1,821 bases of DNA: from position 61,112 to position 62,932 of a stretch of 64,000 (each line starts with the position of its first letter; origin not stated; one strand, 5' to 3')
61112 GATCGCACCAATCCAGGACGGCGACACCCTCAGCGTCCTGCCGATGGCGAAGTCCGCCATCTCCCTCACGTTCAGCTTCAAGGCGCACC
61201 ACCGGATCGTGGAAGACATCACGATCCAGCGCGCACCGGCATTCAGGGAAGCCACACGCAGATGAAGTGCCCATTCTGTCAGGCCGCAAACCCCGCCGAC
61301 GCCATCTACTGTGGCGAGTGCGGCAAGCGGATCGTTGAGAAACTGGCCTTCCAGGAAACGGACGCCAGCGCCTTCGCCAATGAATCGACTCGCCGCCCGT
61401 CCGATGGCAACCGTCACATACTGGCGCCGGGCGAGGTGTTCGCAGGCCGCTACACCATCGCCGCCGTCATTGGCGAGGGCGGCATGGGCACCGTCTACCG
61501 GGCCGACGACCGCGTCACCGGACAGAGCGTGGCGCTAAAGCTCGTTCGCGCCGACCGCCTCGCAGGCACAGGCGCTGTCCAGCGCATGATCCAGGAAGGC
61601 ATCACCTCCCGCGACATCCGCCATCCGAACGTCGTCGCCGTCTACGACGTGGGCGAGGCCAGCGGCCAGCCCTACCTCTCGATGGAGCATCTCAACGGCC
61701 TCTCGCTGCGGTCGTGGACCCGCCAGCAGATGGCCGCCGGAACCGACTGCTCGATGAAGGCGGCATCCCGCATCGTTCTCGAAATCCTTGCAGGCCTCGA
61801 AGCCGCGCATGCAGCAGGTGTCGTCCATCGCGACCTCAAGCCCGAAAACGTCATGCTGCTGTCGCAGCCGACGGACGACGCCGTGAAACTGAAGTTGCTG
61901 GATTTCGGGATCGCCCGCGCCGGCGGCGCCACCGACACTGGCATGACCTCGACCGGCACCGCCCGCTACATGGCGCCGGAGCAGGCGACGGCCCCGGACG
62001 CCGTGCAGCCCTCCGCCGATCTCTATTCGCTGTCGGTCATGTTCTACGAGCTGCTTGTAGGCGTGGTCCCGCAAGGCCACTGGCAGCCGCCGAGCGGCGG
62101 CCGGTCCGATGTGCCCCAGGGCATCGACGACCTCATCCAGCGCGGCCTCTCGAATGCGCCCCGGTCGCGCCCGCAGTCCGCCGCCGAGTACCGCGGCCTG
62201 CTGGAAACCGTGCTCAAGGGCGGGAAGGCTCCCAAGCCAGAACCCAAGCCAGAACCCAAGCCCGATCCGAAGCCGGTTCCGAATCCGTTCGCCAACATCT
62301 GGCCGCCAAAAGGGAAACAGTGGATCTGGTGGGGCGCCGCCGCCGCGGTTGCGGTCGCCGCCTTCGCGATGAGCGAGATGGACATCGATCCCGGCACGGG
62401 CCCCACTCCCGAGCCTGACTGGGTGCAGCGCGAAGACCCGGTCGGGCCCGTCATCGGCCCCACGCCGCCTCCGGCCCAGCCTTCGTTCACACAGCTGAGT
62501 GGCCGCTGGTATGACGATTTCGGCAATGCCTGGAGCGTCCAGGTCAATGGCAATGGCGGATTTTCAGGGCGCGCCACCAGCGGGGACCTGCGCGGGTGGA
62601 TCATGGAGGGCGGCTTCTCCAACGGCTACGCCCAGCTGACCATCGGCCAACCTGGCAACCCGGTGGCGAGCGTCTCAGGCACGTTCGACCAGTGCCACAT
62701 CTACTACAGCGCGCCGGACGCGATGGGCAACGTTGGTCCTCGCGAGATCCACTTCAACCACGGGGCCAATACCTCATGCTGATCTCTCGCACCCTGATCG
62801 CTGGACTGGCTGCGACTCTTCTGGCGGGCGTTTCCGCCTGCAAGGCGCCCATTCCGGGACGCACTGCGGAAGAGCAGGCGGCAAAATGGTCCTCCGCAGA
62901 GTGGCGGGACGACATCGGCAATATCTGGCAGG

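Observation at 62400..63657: Unnamed ~95-aa periplasmic repeat domain shared by the kinase tail and the downstream lipoprotein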

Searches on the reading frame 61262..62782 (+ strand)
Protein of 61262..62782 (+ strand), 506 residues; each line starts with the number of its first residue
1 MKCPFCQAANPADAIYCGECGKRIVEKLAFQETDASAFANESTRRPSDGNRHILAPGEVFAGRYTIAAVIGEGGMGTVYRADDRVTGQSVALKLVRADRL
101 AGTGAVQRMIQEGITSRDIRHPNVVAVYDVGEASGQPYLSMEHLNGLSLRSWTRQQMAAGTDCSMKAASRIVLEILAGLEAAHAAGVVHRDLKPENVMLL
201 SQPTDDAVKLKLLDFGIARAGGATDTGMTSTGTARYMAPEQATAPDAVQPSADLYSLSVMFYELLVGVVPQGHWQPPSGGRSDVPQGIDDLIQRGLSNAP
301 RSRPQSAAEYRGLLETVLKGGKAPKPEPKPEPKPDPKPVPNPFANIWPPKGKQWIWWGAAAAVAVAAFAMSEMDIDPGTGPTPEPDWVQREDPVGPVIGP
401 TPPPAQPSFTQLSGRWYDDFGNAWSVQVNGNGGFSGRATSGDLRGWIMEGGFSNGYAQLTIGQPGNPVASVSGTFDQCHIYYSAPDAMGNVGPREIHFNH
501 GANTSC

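Call 4: search_protein_families(library=pfam, proteins=[window:61262-62782:+], max_evalue=1)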
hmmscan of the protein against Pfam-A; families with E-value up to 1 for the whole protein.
window:61262-62782:+ (506 aa): 12 families
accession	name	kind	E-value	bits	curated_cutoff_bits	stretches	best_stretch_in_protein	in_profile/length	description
PF00069.31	Pkinase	-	9.2e-43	147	31.7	1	64-274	1-200/263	Protein kinase domain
PF07714.23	PK_Tyr_Ser-Thr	-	1.3e-21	77.6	23.1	1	66-271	3-205/258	Protein tyrosine and serine/threonine kinase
PF12773.13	DZR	-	0.00016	22.2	27.3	1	3-24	1-22/45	Double zinc ribbon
PF17667.7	Pkinase_fungal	-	0.00022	20.5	24.1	1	182-242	302-365/387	Fungal protein kinase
PF01636.29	APH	-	0.00035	20.8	23.2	1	171-204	154-184/239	Phosphotransferase enzyme family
PF13240.11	Zn_Ribbon_1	-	0.00067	19.8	25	1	2-23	1-22/23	zinc-ribbon domain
PF06293.20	Kdo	-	0.0024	17.8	21.3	1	137-216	92-167/207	Lipopolysaccharide kinase (Kdo/WaaP) family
PF24463.1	DUF7577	-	0.01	15.9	28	1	2-23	4-25/27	Domain of unknown function (DUF7577)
PF21597.2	TetR_C_43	-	0.14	12.8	27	1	154-201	25-75/105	Transcriptional regulator SbtR-like, C-terminal domain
PF03604.18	Zn_ribbon_RPAB4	-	0.27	11.4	24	1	10-27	13-30/32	DNA directed RNA polymerase, 7 kDa subunit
PF18912.6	DZR_2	-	0.32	11.3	27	1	2-24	9-31/56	Double zinc ribbon domain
PF13248.11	Zn_ribbon_3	-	0.6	10.1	27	1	2-24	4-26/26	zinc-ribbon domain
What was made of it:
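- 61262..62782 (+): Receptor-type Ser/Thr kinase, 506 aa: N-terminal Zn-ribbon (aa 2-24), Hanks kinase domain (aa 64-274), TM helix, Pro-rich linker, C-terminal domain X. Pfam Pkinase E=9e-43; DZR/Zn_Ribbon_1 hits are sub-threshold (call 4).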

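Call 25: search_protein_families(library=ncbifam, proteins=[window:61262-62782:+], max_evalue=0.01)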
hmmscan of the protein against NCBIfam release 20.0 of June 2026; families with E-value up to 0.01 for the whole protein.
window:61262-62782:+ (506 aa): 14 families
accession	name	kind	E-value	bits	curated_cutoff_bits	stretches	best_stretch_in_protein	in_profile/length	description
NF033483.0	PknB_PASTA_kin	equivalog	5.8e-65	220.4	450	1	57-328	2-279/563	Stk1 family PASTA domain-containing Ser/Thr kinase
NF047741.1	antiphage_MADS6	equivalog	8.4e-51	173.2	460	2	163-337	296-480/612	methylation-associated defense system protein kinase MAD6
NF052427.1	StpK7MSMEG_1200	equivalog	5.5e-37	127.5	900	1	62-310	7-261/601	serine/threonine protein kinase StpK7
NF038150.1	lanthi_synth_IV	equivalog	9.9e-35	120.1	650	1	50-276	181-401/851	class IV lanthionine synthetase LanL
TIGR03903.1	TOMM_kin_cyc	equivalog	1e-29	103.1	705.75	1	86-272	2-191/1267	TOMM system kinase/cyclase fusion protein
NF009651.0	PRK13184.1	equivalog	3e-28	98.3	839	1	62-268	2-228/932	serine/threonine-protein kinase PknD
NF033442.0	BREX_PglW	equivalog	4.1e-22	77.8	990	1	55-271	505-710/1391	BREX system serine/threonine kinase PglW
NF038151.1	lanthi_synth_III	equivalog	1.1e-18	67.1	575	1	62-270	220-428/833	class III lanthionine synthetase LanKC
NF053615.1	SerThrKinAfsKStmc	equivalog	3.2e-18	65.8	1300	1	62-261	13-203/809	protein serine/threonine kinase AfsK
NF043056.1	T4SS_LegK1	equivalog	1.6e-10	40.2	550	1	81-258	97-277/516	Dot/Icm T4SS effector kinase LegK1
NF058632.1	SerThrKinPrkT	equivalog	1.1e-09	37.7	280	1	61-216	20-163/322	serine/threonine protein kinase PrkT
NF041408.1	XopAU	subfamily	1.1e-05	25.2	450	1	164-270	326-416/498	XopAU family type III secretion system effector serine/threonine kinase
TIGR03724.2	arch_bud32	equivalog_domain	0.00023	20.7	125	1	115-220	46-133/193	KEOPS complex kinase/ATPase Bud32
NF007174.0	PRK09605.1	equivalog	0.00067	18.2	447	1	93-221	367-476/535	bifunctional N(6)-L-threonylcarbamoyladenine synthase/serine/threonine protein kinase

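Call 32: search_protein_families(library=pfam, alignment_id=A3, max_evalue=0.001)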
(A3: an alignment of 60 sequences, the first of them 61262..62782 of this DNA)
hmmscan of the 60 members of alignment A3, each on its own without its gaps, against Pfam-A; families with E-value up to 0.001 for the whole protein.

A. member 1, window:61262-62782:+ (506 aa): 6 families
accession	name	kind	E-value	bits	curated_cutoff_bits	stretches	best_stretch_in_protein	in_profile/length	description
PF00069.31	Pkinase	-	9.2e-43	147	31.7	1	64-274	1-200/263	Protein kinase domain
PF07714.23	PK_Tyr_Ser-Thr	-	1.3e-21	77.6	23.1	1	66-271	3-205/258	Protein tyrosine and serine/threonine kinase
PF12773.13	DZR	-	0.00016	22.2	27.3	1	3-24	1-22/45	Double zinc ribbon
PF17667.7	Pkinase_fungal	-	0.00022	20.5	24.1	1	182-242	302-365/387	Fungal protein kinase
PF01636.29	APH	-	0.00035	20.8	23.2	0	171-204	154-184/239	Phosphotransferase enzyme family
PF13240.11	Zn_Ribbon_1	-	0.00067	19.8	25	0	2-23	1-22/23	zinc-ribbon domain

B. families by the number of members that match (of 60 scanned): 23 families
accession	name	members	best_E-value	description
PF00069.31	Pkinase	24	1.4e-46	Protein kinase domain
PF07714.23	PK_Tyr_Ser-Thr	23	7.9e-26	Protein tyrosine and serine/threonine kinase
PF13240.11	Zn_Ribbon_1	17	1.1e-08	zinc-ribbon domain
PF01636.29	APH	16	6.2e-07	Phosphotransferase enzyme family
PF12773.13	DZR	15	2.9e-06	Double zinc ribbon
PF17667.7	Pkinase_fungal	13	1e-06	Fungal protein kinase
PF03109.22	ABC1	5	4.9e-07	ABC1 atypical kinase-like domain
PF13248.11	Zn_ribbon_3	3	0.0002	zinc-ribbon domain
PF07501.17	G5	2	6.3e-46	G5 domain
PF00656.27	Peptidase_C14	2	7.9e-37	Caspase domain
PF18957.6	RibLong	2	9.7e-22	Long Rib domain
PF01833.30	TIG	2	1.3e-14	IPT/TIG domain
PF05593.20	RHS_repeat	2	1.2e-08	RHS Repeat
PF24463.1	DUF7577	2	3.5e-05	Domain of unknown function (DUF7577)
PF06293.20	Kdo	2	0.00011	Lipopolysaccharide kinase (Kdo/WaaP) family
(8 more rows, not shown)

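Call 47: search_protein_families(library=padloc, proteins=[window:61262-62782:+], max_evalue=0.001)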
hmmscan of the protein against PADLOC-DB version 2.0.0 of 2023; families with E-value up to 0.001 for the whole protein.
window:61262-62782:+ (506 aa): 35 families (the best 25 are shown)
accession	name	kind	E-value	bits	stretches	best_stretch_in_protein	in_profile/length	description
PDLC04042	PD-T4-6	-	1.1e-67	226.7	1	57-322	4-277/292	-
PDLC04053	PD-T4-6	-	4.9e-62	208.1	1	61-333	8-286/311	-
PDLC04061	PD-T4-6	-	1.7e-60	204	1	58-320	12-286/510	-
PDLC04043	PD-T4-6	-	1.2e-57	194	1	60-386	13-347/452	-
PDLC04060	PD-T4-6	-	6.5e-55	184.9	1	57-319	3-271/486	-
PDLC04057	PD-T4-6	-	5.3e-54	181.9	1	57-270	3-209/443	-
PDLC04054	PD-T4-6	-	7.6e-54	181.4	1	55-342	4-298/347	-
PDLC04138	mad6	-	8.2e-53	178.3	1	59-338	48-334/659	mads_6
PDLC01088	C3a189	-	3e-50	169.6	1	69-367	4-278/840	kinase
PDLC04041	PD-T4-6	-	1.6e-49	167.4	1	52-310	19-286/443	-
PDLC04048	PD-T4-6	-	5.3e-49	165.5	1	57-270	5-211/354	-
PDLC04047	PD-T4-6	-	5.1e-48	161.8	1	57-270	5-211/327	-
PDLC04052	PD-T4-6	-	3.1e-47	159.9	1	58-321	5-280/496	-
PDLC04039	PD-T4-6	-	2.1e-45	153.6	1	57-322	10-280/458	-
PDLC04040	PD-T4-6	-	1.4e-44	150.8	1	69-327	1-275/547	-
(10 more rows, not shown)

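Call 54: list_cluster_members(proteins=[P0001, window:61262-62782:+])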
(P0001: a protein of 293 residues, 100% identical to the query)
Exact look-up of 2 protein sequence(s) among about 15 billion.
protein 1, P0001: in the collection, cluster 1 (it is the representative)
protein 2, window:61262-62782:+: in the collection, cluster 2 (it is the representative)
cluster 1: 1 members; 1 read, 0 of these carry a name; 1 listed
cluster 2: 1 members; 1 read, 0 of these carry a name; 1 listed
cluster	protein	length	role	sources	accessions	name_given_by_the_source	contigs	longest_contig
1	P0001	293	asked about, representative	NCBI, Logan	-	-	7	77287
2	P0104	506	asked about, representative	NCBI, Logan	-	-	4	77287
